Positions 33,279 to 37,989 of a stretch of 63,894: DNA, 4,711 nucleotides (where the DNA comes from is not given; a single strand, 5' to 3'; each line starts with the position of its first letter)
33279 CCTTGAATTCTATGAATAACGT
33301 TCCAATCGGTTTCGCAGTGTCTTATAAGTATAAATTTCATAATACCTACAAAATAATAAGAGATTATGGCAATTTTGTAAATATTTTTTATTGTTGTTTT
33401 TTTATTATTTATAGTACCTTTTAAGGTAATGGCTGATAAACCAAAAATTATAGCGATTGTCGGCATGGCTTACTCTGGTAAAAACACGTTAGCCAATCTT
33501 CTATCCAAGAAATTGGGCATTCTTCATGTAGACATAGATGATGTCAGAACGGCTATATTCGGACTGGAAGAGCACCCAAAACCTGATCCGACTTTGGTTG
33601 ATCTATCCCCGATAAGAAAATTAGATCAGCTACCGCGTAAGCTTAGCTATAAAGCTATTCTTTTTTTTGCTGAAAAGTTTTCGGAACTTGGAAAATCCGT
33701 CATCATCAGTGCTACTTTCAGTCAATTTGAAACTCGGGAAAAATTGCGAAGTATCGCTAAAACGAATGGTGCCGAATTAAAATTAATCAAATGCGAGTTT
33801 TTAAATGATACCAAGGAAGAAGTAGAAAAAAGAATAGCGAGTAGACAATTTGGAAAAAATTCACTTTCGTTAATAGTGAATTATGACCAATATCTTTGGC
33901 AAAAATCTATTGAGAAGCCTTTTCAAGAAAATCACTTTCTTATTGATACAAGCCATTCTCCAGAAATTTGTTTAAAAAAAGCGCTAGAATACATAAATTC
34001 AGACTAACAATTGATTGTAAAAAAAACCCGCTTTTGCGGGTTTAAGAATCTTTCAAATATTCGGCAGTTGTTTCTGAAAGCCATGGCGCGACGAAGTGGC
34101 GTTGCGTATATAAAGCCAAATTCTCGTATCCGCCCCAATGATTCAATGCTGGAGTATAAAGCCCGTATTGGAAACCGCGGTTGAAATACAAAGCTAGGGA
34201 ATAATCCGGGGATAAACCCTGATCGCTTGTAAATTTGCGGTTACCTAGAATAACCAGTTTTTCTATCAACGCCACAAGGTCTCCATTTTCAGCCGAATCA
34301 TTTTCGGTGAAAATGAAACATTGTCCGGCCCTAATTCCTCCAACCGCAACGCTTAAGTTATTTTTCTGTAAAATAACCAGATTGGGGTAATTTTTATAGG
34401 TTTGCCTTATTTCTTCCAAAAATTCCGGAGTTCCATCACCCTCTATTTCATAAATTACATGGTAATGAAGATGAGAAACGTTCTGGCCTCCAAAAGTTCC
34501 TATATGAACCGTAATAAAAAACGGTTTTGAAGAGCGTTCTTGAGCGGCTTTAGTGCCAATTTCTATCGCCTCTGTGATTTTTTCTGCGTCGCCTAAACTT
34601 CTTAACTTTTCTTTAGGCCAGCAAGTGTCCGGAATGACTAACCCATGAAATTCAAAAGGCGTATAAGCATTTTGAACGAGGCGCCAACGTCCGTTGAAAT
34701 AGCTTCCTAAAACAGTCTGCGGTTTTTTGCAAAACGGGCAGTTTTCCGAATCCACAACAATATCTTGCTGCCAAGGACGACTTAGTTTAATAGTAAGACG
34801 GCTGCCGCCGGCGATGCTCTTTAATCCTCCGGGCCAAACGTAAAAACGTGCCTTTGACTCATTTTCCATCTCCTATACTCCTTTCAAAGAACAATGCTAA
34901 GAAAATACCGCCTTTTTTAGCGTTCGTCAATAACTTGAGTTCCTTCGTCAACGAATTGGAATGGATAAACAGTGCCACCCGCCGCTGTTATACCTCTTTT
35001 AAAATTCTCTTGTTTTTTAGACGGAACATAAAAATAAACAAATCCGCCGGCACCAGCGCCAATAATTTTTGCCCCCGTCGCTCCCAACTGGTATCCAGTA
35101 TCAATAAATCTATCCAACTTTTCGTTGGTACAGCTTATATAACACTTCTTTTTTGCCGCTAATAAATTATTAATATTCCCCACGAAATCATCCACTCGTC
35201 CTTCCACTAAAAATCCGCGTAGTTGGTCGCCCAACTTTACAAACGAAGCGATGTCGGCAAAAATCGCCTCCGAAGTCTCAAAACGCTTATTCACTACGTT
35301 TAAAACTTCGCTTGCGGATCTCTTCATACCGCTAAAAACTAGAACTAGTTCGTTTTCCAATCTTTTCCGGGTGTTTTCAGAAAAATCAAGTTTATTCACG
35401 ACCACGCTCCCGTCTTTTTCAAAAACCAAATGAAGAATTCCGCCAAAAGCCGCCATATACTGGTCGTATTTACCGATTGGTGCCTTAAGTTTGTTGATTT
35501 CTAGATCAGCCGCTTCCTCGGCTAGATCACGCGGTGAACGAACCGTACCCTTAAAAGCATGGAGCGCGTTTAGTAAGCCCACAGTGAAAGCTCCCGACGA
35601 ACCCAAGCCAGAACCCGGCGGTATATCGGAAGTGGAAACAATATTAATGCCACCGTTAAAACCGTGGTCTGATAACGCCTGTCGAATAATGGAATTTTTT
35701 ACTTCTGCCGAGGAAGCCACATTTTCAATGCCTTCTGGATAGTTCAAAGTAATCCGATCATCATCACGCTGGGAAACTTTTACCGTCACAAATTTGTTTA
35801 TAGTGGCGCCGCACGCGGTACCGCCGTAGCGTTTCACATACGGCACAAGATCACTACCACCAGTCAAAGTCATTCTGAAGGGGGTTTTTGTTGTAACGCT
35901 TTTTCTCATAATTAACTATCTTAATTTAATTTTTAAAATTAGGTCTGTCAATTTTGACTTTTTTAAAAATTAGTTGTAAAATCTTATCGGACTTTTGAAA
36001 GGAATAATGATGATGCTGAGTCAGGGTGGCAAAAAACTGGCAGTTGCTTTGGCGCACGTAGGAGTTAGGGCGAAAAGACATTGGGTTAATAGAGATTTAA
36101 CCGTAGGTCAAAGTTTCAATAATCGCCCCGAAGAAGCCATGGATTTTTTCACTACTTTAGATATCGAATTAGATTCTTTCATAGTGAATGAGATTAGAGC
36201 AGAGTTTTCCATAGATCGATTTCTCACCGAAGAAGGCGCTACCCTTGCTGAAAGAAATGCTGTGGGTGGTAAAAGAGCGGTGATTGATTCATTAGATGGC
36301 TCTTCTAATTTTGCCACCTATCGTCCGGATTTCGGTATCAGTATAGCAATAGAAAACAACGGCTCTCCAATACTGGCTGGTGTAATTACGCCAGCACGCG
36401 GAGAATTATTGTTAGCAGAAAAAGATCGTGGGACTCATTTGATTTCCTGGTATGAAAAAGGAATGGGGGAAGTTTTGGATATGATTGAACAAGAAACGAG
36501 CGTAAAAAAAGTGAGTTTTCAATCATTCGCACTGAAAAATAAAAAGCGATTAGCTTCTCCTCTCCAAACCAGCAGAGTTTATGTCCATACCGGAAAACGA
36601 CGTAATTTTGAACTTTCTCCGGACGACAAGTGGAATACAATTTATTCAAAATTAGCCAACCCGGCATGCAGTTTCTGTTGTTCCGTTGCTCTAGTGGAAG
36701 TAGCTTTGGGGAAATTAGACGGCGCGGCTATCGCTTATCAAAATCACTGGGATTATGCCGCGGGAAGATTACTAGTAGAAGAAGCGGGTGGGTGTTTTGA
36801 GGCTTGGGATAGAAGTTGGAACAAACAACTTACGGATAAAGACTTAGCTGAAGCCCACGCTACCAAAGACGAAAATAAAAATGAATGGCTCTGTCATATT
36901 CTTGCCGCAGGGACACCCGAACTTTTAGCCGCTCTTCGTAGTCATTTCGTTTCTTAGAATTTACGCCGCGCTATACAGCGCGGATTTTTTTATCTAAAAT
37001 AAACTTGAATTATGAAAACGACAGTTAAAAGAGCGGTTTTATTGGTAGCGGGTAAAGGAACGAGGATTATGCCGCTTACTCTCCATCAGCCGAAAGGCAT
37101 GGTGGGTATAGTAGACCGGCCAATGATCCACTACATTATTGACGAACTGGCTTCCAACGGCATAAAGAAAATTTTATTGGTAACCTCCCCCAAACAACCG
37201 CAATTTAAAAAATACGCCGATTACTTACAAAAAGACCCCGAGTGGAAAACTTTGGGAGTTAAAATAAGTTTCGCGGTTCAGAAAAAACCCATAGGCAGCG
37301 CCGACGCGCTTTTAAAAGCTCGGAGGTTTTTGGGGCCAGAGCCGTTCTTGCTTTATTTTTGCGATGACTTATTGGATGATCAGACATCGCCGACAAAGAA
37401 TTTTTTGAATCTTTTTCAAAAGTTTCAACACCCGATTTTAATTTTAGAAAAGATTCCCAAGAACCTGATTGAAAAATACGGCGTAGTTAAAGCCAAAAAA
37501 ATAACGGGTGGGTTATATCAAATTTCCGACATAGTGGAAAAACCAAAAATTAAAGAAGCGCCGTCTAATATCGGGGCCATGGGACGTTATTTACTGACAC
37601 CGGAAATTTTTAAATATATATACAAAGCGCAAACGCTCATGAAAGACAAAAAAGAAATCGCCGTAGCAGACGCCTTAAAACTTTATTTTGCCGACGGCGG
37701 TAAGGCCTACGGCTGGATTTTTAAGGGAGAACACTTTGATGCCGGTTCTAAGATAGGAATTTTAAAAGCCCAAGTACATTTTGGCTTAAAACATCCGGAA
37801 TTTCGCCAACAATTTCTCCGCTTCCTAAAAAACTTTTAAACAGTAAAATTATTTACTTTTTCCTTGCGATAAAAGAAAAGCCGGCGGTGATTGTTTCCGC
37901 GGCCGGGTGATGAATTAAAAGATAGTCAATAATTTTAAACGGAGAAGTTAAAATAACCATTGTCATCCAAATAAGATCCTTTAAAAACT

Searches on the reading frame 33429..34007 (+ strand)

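Call 3: search_protein_families(library=pfam, proteins=[window:33429-34007:+], max_evalue=0.01)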
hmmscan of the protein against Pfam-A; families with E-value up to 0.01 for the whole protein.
window:33429-34007:+ (192 aa): 5 families
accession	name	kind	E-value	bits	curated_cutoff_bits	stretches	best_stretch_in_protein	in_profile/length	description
PF13671.12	AAA_33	-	1.3e-12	48.6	27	1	8-142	2-121/143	AAA domain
PF06414.18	Zeta_toxin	-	1.5e-05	25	22.3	1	3-120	14-127/199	Zeta toxin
PF13238.12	AAA_18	-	0.00096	20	29.4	1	8-102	1-86/128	AAA domain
PF13207.12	AAA_17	-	0.0033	18.2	27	1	11-139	1-122/136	AAA domain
PF01583.26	APS_kinase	-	0.0034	17.9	21.1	0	5-30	2-27/152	Adenylylsulphate kinase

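Call 4: search_protein_families(library=ncbifam, proteins=[window:33429-34007:+], max_evalue=0.01)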
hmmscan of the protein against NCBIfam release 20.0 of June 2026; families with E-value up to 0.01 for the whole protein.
window:33429-34007:+ (192 aa): 8 families
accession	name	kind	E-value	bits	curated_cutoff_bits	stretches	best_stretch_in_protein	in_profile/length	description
NF040667.1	hom_kin_desulfo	exception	3.6e-07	30.2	197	1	7-46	2-41/163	homoserine kinase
NF004861.0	PRK06217.1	equivalog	0.0014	18.1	203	0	8-38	4-34/183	hypothetical protein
NF004041.0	PRK05541.1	subfamily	0.0016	18.5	127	1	3-51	5-57/176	adenylyl-sulfate kinase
NF003012.0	PRK03839.1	equivalog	0.0019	18.2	152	1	7-40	2-35/180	putative kinase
NF001385.0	PRK00279.2-3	equivalog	0.002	17.7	315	1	4-154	3-144/213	adenylate kinase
NF006085.0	PRK08233.1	equivalog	0.0032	17.3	198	1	2-38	2-41/184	hypothetical protein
NF005576.0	PRK07261.1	equivalog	0.0038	17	224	0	8-40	3-35/171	DNA topology modulation protein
TIGR01313.1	therm_gnt_kin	subfamily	0.0045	16.8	113.75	0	9-41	2-34/164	gluconokinase, GntK/IdnK-type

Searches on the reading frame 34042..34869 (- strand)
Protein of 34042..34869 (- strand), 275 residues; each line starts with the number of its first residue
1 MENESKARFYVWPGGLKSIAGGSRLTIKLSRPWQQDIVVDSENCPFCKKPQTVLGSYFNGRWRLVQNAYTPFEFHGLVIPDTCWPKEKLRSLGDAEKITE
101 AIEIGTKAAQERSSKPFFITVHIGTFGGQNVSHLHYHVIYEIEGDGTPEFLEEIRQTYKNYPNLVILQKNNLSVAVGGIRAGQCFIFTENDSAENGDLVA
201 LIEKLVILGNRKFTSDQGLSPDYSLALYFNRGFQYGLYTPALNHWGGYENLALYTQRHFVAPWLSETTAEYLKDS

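Call 3: search_protein_families(library=pfam, proteins=[window:34042-34869:-], max_evalue=0.01)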
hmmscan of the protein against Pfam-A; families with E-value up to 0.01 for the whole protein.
window:34042-34869:- (275 aa): 1 family
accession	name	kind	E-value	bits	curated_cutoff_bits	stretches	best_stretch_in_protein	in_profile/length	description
PF01230.28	HIT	-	0.0016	19.5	21.5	1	73-139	26-93/98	HIT domain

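Call 4: search_protein_families(library=ncbifam, proteins=[window:34042-34869:-], max_evalue=0.01)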
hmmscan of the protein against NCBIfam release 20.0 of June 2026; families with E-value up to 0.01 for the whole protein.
window:34042-34869:- (275 aa): 0 families

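Call 54: find_encoding_contigs(protein=window:34042-34869:-, flank=10000, max_places=3)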
Protein window:34042-34869:- (275 aa): 3 contigs read that carry it; 3 places shown.
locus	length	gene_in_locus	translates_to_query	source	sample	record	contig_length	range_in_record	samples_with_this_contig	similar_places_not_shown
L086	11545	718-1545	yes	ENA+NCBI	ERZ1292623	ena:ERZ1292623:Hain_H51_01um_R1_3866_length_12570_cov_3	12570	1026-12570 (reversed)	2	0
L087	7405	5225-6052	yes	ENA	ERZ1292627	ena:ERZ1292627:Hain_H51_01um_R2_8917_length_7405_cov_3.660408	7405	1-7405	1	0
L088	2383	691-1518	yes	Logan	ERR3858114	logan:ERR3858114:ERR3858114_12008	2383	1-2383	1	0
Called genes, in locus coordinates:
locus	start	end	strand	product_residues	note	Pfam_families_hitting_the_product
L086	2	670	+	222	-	PF08544:GHMP_kinases_C (weak)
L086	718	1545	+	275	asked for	-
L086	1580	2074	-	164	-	PF13671:AAA_33 (weak)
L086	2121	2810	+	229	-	PF00300:His_Phos_1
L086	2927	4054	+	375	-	PF00293:NUDIX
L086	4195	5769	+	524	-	PF02310:B12-binding, PF04055:Radical_SAM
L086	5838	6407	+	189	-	PF00293:NUDIX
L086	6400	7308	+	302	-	PF01073:3Beta_HSD, PF01370:Epimerase, PF02719:Polysacc_synt_2, PF04321:RmlD_sub_bind, PF05368:NmrA, PF13460:NAD_binding_10, PF16363:GDP_Man_Dehyd, PF07993:NAD_binding_4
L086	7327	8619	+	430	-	PF03721:UDPG_MGDP_dh_N, PF00984:UDPG_MGDP_dh, PF03720:UDPG_MGDP_dh_C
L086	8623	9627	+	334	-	PF01408:GFO_IDH_MocA, PF03447:NAD_binding_3 (weak), PF02894:GFO_IDH_MocA_C, PF22725:GFO_IDH_MocA_C3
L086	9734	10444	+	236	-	PF00702:Hydrolase, PF13419:HAD_2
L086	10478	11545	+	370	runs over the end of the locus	PF01073:3Beta_HSD, PF01370:Epimerase, PF05368:NmrA (weak), PF07993:NAD_binding_4, PF13460:NAD_binding_10 (weak), PF16363:GDP_Man_Dehyd, PF01370:Epimerase, PF16363:GDP_Man_Dehyd, +2 more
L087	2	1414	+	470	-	?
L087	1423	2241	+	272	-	PF13489:Methyltransf_23, PF05148:Methyltransf_8 (weak), PF08241:Methyltransf_11, PF01209:Ubie_methyltran (weak), PF08242:Methyltransf_12 (weak), PF13649:Methyltransf_25, PF13847:Methyltransf_31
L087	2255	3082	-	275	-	PF00483:NTP_transferase, PF12804:NTP_transf_3 (weak)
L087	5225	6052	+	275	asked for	-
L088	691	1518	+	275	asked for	-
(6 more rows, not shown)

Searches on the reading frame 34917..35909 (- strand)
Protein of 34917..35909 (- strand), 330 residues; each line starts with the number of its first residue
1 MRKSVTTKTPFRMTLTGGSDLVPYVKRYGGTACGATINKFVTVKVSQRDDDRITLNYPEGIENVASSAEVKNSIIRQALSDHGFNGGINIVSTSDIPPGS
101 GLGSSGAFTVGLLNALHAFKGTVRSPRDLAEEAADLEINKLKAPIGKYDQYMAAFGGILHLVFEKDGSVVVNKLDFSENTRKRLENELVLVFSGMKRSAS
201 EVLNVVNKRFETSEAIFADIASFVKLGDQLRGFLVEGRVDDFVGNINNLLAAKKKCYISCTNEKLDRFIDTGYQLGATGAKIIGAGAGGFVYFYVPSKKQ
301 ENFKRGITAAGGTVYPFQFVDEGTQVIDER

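Call 3: search_protein_families(library=pfam, proteins=[window:34917-35909:-], max_evalue=0.01)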
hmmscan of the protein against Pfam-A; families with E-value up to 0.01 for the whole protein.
window:34917-35909:- (330 aa): 3 families
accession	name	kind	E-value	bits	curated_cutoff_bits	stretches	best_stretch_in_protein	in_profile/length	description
PF00288.32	GHMP_kinases_N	-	8e-15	55.3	22.3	1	78-157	10-87/87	GHMP kinases N terminal domain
PF08544.19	GHMP_kinases_C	-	3.8e-06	27.6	21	1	247-309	17-81/85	GHMP kinases C terminal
PF16589.12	BRCT_2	-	0.0035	18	27.3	0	20-80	21-80/86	BRCT domain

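Call 4: search_protein_families(library=ncbifam, proteins=[window:34917-35909:-], max_evalue=0.01)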
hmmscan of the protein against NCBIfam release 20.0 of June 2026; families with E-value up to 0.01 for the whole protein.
window:34917-35909:- (330 aa): 14 families
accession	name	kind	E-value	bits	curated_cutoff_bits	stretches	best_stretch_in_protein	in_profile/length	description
NF049969.1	GlMnHpPKinHddA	equivalog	8.6e-39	133.9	600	1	5-325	3-334/338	D-glycero-D-manno-heptose 7-phosphate kinase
TIGR00549.1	mevalon_kin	equivalog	1e-22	81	163.05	1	28-291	15-273/276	mevalonate kinase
NF003036.0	PRK03926.1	equivalog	6e-22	78.1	403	1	28-326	20-298/302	mevalonate kinase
NF009948.0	PRK13412.1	equivalog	1.3e-14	52.9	721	1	77-293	718-933/974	bifunctional fucokinase/fucose-1-phosphate guanylyltransferase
NF003006.0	PRK03817.1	equivalog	5e-12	45.5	443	2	84-201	84-195/352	galactokinase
NF001816.0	PRK00555.1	equivalog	3.2e-11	42.8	509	2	78-176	81-180/363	galactokinase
TIGR00191.1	thrB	equivalog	2.9e-08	32.9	168.25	1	37-218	23-197/304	homoserine kinase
TIGR00131.1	gal_kin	equivalog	3.4e-08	32.8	226.65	1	83-198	106-216/388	galactokinase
TIGR01920.1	Shik_kin_archae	equivalog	1.6e-07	31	126.85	1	30-216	16-191/266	shikimate kinase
NF040725.1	panto_kin_Meth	equivalog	1.7e-06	27.2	380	1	28-139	29-137/286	pantoate kinase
NF002288.1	PRK01212.1-4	equivalog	5.4e-06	25.7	194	1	42-135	28-124/303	homoserine kinase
NF003472.0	PRK05101.1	equivalog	1.8e-05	23.8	499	1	79-162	105-187/382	galactokinase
NF003705.0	PRK05322.1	equivalog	2e-05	23.5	385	0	80-157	105-182/388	galactokinase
NF011205.0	PRK14611.1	equivalog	0.0088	15.5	364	0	82-134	75-127/275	4-(cytidine 5'-diphospho)-2-C-methyl-D-erythritol kinase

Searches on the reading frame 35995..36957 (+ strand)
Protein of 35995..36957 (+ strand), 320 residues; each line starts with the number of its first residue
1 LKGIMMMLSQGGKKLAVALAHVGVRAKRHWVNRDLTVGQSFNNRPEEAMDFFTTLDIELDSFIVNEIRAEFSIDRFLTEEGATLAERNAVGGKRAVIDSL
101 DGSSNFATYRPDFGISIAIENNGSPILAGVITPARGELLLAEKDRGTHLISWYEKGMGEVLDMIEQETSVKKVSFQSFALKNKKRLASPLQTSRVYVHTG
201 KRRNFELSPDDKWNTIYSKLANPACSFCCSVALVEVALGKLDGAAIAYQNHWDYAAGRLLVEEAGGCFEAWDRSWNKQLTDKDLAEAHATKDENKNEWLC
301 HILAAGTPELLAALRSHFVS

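Call 9: search_protein_families(library=pfam, proteins=[window:35995-36957:+], max_evalue=0.0001)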
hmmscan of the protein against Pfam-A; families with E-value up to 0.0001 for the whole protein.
window:35995-36957:+ (320 aa): 1 family
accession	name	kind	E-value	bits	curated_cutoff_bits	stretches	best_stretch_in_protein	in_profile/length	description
PF00459.30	Inositol_P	-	9.5e-29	101.1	27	1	41-299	28-262/271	Inositol monophosphatase family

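Call 46: search_protein_families(library=ncbifam, proteins=[window:35995-36957:+], max_evalue=0.00001)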
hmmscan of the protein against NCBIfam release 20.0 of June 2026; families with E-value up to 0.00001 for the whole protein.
window:35995-36957:+ (320 aa): 4 families
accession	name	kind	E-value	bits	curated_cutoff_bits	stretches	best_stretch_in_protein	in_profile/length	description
NF008027.1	PRK10757.1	equivalog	1.7e-16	60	332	1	31-156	19-142/267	inositol-1-monophosphatase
TIGR02067.1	his_9_HisN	equivalog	4.4e-16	59.1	275.15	1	46-273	30-226/252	histidinol-phosphatase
TIGR01331.1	bisphos_cysQ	equivalog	1.6e-13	50.8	228.8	1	53-151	36-135/250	3'(2'),5'-bisphosphate nucleotidase CysQ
NF009321.0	PRK12676.1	equivalog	6.9e-10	38.4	264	1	63-149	55-139/264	bifunctional fructose-bisphosphatase/inositol-phosphate phosphatase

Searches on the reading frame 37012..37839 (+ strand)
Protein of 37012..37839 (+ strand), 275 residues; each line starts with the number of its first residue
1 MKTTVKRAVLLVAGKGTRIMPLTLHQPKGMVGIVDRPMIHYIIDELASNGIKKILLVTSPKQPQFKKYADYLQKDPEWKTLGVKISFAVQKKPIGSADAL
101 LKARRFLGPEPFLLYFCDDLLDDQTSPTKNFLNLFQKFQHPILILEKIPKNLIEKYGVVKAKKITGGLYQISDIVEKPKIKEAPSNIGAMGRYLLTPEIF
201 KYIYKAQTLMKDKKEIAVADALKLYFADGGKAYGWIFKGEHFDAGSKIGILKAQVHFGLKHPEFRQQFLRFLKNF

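Call 9: search_protein_families(library=pfam, proteins=[window:37012-37839:+], max_evalue=0.0001)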
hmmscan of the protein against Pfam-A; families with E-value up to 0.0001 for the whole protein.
window:37012-37839:+ (275 aa): 2 families
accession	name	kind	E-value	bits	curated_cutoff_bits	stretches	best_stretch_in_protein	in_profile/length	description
PF00483.29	NTP_transferase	-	2.6e-37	129.1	21.2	1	8-254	2-239/245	Nucleotidyl transferase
PF12804.13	NTP_transf_3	-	1e-05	26.2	27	1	8-118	1-95/160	MobA-like NTP transferase domain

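Call 46: search_protein_families(library=ncbifam, proteins=[window:37012-37839:+], max_evalue=0.00001)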
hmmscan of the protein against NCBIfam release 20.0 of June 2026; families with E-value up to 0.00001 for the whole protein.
window:37012-37839:+ (275 aa): 22 families
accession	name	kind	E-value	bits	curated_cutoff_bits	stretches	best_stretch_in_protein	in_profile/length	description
TIGR01099.1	galU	equivalog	3.4e-56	190.7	326.8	1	5-253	1-261/261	UTP--glucose-1-phosphate uridylyltransferase GalU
TIGR01208.1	rmlA_long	equivalog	2.3e-35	122.2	320.25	1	7-254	1-231/353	glucose-1-phosphate thymidylyltransferase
NF009928.0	PRK13389.1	equivalog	1.8e-33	116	548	2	94-274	113-296/302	UTP--glucose-1-phosphate uridylyltransferase GalU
NF007516.0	PRK10122.1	equivalog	2.7e-31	108.8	534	2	82-268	96-287/297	UTP--glucose-1-phosphate uridylyltransferase GalF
TIGR03992.1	Arch_glmU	subfamily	2.9e-31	108.7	292.1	1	7-246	2-216/393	bifunctional sugar-1-phosphate nucleotidylyltransferase/acetyltransferase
TIGR01105.1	galF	equivalog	5.4e-27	94.7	659.2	2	7-61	5-59/297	GalU regulator GalF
NF041313.1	UDPGP_AglF_Halo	equivalog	5.2e-25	88.2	400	1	7-241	2-218/234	UTP--glucose-1-phosphate uridylyltransferase AglF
NF041173.1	Sug_nt_acttase_Thmprot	equivalog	2.3e-19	69.6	600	1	7-225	2-196/405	bifunctional sugar-1-phosphate nucleotidylyltransferase/acetyltransferase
TIGR01207.1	rmlA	equivalog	2.6e-19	69.4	360.65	1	8-251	2-230/286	glucose-1-phosphate thymidylyltransferase RfbA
NF012024.0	PRK15480.1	equivalog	1.9e-15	56.7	588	1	5-240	3-229/292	glucose-1-phosphate thymidylyltransferase RfbA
NF045761.1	NAMPUrTaseMurU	equivalog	2.1e-15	57.2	250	1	7-136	2-125/226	N-acetylmuramate alpha-1-phosphate uridylyltransferase MurU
NF052502.1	man1P_GTase_Rv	exception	9.2e-14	51.1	440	1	8-122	3-110/352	mannose-1-phosphate guanylyltransferase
NF049965.1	GlMnHpPGnyltfHddC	equivalog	1.3e-11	44.5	300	1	7-202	2-174/221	D-glycero-D-manno-heptose 1-phosphate guanosyltransferase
TIGR01173.1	glmU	equivalog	8.6e-09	34.7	366.85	1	7-118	2-101/452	bifunctional UDP-N-acetylglucosamine diphosphorylase/glucosamine-1-phosphate N-acetyltransferase GlmU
NF045495.1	AdoCbiPCobY_Meth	equivalog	2.2e-08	33.8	250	1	8-74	3-66/195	adenosylcobinamide-phosphate guanylyltransferase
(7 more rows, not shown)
